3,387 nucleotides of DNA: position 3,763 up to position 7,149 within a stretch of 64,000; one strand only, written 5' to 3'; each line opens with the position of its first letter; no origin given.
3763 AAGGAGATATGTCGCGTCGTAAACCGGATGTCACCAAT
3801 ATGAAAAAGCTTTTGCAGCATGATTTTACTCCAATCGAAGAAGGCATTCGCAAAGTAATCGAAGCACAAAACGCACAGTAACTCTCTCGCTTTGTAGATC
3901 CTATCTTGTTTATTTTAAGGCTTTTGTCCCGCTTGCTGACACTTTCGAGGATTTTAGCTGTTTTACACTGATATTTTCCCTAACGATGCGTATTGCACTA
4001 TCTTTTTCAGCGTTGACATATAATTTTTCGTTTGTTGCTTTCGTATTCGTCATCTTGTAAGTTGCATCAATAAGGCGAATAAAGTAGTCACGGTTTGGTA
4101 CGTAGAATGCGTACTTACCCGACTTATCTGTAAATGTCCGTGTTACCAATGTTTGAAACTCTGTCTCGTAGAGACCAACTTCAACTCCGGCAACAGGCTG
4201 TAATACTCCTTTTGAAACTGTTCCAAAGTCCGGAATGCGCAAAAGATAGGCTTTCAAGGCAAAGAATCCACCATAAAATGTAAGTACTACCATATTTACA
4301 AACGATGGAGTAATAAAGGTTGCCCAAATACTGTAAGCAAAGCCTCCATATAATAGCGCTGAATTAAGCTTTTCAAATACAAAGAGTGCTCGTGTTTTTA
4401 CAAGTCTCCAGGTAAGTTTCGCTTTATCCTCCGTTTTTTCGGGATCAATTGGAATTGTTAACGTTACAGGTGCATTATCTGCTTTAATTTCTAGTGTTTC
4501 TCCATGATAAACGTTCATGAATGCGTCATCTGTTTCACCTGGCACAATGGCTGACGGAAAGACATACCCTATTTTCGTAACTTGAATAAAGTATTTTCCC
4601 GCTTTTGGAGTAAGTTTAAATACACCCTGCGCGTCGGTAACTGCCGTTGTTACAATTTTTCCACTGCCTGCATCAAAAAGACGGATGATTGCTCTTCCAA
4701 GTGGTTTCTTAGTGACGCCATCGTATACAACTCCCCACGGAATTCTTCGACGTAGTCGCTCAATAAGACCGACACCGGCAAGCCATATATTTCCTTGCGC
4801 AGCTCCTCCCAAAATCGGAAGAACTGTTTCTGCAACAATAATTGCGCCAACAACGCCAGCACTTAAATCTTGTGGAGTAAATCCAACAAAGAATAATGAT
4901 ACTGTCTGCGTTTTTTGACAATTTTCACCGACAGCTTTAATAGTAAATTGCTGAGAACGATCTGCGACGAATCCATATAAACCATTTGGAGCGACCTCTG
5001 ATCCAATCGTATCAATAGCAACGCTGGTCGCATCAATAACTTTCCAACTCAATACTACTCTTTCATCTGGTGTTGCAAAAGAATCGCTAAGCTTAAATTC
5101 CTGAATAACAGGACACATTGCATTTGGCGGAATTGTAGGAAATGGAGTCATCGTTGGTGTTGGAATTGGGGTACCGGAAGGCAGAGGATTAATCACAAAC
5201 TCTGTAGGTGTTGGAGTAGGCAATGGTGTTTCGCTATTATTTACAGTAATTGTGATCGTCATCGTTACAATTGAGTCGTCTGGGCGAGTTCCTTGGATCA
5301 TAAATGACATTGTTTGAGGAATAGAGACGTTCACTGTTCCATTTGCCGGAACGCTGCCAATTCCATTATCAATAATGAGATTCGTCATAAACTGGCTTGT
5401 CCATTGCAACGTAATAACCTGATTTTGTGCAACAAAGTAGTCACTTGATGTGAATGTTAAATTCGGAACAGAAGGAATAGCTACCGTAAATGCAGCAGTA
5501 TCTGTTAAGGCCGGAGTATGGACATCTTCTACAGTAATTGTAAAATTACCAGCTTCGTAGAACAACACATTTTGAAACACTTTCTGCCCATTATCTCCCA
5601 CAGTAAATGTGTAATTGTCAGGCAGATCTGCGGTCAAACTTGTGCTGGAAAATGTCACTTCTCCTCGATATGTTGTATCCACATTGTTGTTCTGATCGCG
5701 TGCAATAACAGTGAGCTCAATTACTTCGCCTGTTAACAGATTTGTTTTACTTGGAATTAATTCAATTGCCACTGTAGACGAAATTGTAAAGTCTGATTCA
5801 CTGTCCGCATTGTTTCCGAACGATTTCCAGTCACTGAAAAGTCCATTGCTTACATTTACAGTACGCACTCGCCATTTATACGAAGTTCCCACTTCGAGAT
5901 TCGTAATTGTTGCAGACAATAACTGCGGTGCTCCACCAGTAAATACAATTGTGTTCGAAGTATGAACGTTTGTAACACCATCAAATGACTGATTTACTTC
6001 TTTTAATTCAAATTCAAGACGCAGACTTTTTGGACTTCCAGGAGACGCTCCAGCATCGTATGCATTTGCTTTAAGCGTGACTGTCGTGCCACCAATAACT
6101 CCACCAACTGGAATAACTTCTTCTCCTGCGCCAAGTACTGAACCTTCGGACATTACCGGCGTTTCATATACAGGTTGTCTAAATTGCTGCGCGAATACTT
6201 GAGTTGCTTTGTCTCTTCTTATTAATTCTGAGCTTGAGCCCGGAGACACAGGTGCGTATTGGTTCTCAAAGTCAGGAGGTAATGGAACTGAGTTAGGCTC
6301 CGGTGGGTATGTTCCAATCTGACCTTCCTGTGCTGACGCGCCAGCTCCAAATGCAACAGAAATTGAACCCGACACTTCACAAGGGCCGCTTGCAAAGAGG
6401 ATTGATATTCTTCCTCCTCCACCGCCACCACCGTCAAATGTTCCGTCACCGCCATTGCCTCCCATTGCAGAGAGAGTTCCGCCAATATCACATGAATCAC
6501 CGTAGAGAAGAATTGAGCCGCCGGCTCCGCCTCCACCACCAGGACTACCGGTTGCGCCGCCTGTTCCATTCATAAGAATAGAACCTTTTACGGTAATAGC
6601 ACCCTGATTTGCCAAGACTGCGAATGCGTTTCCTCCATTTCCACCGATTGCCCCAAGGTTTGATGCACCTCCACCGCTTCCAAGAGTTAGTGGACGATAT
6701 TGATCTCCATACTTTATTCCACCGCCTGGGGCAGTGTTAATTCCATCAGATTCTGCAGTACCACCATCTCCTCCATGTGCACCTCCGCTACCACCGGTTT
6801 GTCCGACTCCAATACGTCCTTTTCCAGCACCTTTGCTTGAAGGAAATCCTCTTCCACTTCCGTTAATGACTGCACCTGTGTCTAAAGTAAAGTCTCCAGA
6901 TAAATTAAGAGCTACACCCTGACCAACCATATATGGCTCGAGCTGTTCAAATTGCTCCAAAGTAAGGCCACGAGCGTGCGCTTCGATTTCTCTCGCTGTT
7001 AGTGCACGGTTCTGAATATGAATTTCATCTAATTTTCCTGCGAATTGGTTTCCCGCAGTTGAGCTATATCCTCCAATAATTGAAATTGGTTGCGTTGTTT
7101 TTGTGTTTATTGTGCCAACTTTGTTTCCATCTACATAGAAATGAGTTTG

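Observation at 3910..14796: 10.9-kb gene for a membrane-anchored giant Gly-rich repeat protein of composite architecture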

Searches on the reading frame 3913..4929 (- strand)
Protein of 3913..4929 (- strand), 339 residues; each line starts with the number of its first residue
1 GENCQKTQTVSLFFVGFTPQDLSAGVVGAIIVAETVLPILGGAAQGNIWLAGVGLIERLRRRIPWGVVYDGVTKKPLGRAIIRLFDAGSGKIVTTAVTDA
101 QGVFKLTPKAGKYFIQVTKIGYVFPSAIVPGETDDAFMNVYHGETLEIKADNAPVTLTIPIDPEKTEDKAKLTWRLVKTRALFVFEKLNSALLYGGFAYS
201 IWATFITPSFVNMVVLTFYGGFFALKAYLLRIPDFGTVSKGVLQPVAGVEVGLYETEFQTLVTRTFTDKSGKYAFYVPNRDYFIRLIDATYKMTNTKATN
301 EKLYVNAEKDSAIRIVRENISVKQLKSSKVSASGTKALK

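Call 18: find_homologous_proteins(query=window:3913-4929:-, max_evalue=0.001)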
Query window:3913-4929:- (339 aa): 2 proteins with E <= 0.001 among 4118 candidates.
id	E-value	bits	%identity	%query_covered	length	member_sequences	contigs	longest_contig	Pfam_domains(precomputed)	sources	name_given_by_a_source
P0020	1.5e-34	137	34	68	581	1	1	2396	PF13715.13,PF11974.15,PF13620.13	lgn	-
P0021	1.6e-31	127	31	78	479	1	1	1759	PF13715.13,PF22902.3,PF13620.13,PF17210.10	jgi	jgi:hypothetical protein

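Call 46: find_homologous_proteins(query=A3, max_evalue=0.00001)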
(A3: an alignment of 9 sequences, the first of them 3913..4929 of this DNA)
Query A3 (9 sequences) (339 aa, profile of the alignment): 8 proteins with E <= 0.00001 among 8000 candidates.
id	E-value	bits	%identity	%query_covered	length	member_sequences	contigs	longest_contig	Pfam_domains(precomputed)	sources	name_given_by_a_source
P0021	1.1e-103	365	31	78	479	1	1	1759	PF13715.13,PF22902.3,PF13620.13,PF17210.10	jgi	jgi:hypothetical protein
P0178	2.7e-79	285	35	75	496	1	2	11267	PF13715.13,PF22902.3,PF01060.30,PF02369.23,PF11974.15,PF13620.13,PF22904.4,PF17210.10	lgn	-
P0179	2.0e-59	219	29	72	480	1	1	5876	PF13715.13,PF13620.13,PF22904.4,PF17210.10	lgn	-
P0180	4.6e-57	212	37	33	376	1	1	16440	PF13620.13,PF17210.10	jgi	jgi:hypothetical protein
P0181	1.8e-48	183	30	70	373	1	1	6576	PF13715.13,PF11974.15,PF13620.13,PF17210.10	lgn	-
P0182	3.6e-43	166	28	73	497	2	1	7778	PF22904.4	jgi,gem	-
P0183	8.1e-37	145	29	74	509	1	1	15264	PF13620.13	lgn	-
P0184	7.9e-10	56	24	64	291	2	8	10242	PF13715.13,PF22902.3,PF14686.13,PF07210.19,PF17802.8,PF23193.2,PF00775.28,PF13620.13,PF09430.17,PF22904.4,PF17210.10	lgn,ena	-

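Call 53: search_protein_families(library=pfam, proteins=[window:3913-4929:-], max_evalue=1)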
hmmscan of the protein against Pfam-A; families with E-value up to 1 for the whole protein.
window:3913-4929:- (339 aa): 11 families
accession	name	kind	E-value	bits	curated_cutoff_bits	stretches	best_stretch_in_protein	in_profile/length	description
PF13620.12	CarboxypepD_reg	-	8.5e-12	45.7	32.3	2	66-123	4-60/82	Carboxypeptidase regulatory-like domain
PF17210.9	SdrD_B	-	4.3e-09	37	29.7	2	244-327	22-101/112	SdrD B-like domain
PF13715.12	CarbopepD_reg_2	-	1.3e-08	35.1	32.2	2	66-123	3-56/88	CarboxypepD_reg-like domain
PF11974.14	bMG3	-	3.8e-07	30.4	34.9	2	244-316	26-83/103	Bacterial alpha-2-macroglobulin MG3 domain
PF22902.2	NOMO1-like_9th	-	1.8e-06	28.1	27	2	66-125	2-63/75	BOS complex subunit NOMO1-like, beta sandwich domain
PF17802.7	SpaA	-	0.00019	21.9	23.1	1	70-117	9-58/91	Prealbumin-like fold domain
PF01060.29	TTR-52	-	0.0005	21.1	24.9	1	244-282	9-50/79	Transthyretin-like family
PF22904.2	NOMO1-like_2nd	-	0.00088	19.8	27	1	238-311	11-85/90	BOS complex subunit NOMO1-like, second beta sandwich domain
PF16371.11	MetallophosN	-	0.0033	18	35.6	0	264-309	21-67/77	N terminal of Calcineurin-like phosphoesterase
PF10577.15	FAM171A1-2-B_N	-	0.11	12.2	31.2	1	68-127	7-67/254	FAM171A1/A2/B, N-terminal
PF20598.4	DUF6795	-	0.15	12.8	27.4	0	90-112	26-49/103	Domain of unknown function (DUF6795)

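Call 56: predict_structure(alignment_id=A4)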
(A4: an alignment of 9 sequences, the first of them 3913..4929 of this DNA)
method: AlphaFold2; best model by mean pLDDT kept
length: 339 residues; sequences in the alignment: 9
mean_pLDDT: 70.8   pTM: 0.36
mean pLDDT of the five models: 70.8, 70.3, 69.8, 63.1, 60.8
residues with pLDDT >= 90: 33; 70-90: 176; 50-70: 59; < 50: 71
segments of 3 or more residues with pLDDT < 50: 1-49, 57-61, 308-310, 328-339
pLDDT, mean of each block of 10 residues (from residue 1): 30 28 36 43 45 49 75 87 90 87 87 91 83 76 86 85 69 62 71 87 91 89 77 73 82 83 84 78 81 68 57 68 67 39
secondary structure, 60 per line:
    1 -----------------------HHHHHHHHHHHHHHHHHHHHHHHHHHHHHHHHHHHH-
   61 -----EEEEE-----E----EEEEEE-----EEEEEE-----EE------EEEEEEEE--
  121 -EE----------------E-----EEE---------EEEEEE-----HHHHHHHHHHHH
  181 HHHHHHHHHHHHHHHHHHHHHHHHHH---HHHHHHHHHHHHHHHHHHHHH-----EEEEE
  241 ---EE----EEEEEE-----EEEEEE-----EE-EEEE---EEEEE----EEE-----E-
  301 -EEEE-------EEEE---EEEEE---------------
elements in order: H24-59 E66-70 E81-86 E92-97 E111-118 E146-148 E158-163 H169-206 H210-230 E236-240 E250-255 E261-266 E275-278 E282-286 E291-293 E302-305 E313-316 E320-324

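Call 76: search_protein_families(library=ncbifam, proteins=[window:3913-4929:-], max_evalue=1)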
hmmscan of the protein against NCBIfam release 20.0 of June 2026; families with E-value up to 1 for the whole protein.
window:3913-4929:- (339 aa): 2 families
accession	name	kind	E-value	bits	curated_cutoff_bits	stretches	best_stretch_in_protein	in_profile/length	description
NF058648.1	ECF_sub_HI1622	equivalog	3.9e-05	23.7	100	1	76-117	38-80/180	NikL family nickel/cobalt ECF transporter subunit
TIGR04183.1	Por_Secre_tail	domain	0.1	12.6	23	1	80-119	21-60/72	T9SS type A sorting domain-containing protein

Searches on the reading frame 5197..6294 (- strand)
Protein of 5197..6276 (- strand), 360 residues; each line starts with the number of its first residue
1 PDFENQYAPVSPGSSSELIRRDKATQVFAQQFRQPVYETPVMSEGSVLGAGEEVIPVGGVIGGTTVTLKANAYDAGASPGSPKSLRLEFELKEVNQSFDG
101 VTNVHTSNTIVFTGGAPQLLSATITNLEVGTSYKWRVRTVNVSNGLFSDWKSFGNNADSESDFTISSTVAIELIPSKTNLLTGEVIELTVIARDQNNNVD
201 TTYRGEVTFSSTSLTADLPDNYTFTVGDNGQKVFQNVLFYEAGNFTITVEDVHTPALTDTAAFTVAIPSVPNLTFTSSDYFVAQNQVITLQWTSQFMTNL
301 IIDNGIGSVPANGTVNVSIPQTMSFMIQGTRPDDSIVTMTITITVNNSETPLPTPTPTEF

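Call 53: search_protein_families(library=pfam, proteins=[window:5197-6276:-], max_evalue=1)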
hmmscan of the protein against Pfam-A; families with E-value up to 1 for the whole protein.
window:5197-6276:- (360 aa): 2 families
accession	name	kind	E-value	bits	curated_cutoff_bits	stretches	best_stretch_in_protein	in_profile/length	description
PF16656.11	Pur_ac_phosph_N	-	7.3e-05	23.7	30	1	100-153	45-91/93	Purple acid Phosphatase, N-terminal domain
PF00041.27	fn3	-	0.0092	16.6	25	1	121-143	50-72/84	Fibronectin type III domain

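Call 76: search_protein_families(library=ncbifam, proteins=[window:5197-6276:-], max_evalue=1)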
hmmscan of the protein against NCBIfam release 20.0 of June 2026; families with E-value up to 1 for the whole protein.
window:5197-6276:- (360 aa): 1 family
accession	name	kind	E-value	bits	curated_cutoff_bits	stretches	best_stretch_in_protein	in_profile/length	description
NF047493.1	LB_053_fam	equivalog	0.057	12.6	200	1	212-249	54-91/273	LB_053 family protein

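Call 81: search_solved_structures(query=A6, max_evalue=1)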
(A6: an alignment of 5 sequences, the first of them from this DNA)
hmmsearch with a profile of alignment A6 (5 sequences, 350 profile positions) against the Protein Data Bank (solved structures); distinct sequences matched with E-value up to 1: 1.
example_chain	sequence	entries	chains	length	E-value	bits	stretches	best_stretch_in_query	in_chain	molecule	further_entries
1x4z_A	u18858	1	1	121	0.0093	18.3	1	109-135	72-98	biregional cell adhesion molecule-related/down-regulated oncogenes (Cdon)binding protein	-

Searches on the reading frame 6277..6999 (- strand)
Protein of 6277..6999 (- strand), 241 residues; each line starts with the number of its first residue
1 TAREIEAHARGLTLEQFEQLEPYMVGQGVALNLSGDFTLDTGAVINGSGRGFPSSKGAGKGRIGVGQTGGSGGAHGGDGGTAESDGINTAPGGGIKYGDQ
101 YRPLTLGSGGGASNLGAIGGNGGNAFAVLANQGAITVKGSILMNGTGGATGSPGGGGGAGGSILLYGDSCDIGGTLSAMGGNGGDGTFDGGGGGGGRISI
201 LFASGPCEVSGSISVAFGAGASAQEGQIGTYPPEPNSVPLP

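Call 76: search_protein_families(library=ncbifam, proteins=[window:6277-6999:-], max_evalue=1)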
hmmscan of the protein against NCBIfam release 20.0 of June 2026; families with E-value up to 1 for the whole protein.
window:6277-6999:- (241 aa): 1 family
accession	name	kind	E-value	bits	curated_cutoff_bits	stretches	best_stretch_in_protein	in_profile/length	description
NF047640.1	gliding_AgmC_N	equivalog_domain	0.0012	17.9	275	1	24-210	216-404/412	adventurous gliding motility protein AgmC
